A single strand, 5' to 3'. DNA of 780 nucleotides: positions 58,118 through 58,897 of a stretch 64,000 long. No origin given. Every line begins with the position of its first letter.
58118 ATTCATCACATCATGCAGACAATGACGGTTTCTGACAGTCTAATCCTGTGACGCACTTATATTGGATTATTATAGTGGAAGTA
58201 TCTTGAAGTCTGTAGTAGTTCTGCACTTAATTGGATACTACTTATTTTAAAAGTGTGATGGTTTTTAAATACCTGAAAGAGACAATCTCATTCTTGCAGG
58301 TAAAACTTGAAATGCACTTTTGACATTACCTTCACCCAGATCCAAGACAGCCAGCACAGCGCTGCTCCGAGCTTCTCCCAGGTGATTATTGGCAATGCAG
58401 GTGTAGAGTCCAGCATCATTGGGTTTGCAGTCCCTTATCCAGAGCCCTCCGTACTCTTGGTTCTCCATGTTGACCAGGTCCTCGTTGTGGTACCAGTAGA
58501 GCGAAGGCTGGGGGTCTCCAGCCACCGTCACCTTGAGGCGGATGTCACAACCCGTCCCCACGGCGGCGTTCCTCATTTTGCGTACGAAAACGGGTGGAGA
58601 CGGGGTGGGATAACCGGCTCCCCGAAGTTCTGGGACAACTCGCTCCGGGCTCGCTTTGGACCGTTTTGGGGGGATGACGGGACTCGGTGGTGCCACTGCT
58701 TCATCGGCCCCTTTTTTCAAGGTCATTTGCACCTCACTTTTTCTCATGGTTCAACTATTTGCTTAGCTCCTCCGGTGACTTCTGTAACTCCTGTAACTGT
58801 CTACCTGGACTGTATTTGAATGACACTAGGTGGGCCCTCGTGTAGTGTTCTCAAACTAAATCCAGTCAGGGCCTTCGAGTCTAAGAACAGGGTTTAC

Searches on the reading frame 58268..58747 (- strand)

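Call 25: search_protein_families(library=pfam, proteins=[window:58268-58747:-], max_evalue=0.001)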
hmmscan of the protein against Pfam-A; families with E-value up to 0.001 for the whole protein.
window:58268-58747:- (160 aa): 4 families
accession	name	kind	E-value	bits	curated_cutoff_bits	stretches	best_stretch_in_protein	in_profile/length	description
PF07679.22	I-set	-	4.8e-16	59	23.7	1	52-134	1-90/90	Immunoglobulin I-set domain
PF13927.12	Ig_3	-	4.1e-12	46.9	30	1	51-121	1-78/78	Immunoglobulin domain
PF13895.12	Ig_2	-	5e-05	23.9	27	1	64-131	12-75/79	Immunoglobulin domain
PF00047.31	ig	-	0.00048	20.8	21.8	0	101-129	52-80/81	Immunoglobulin domain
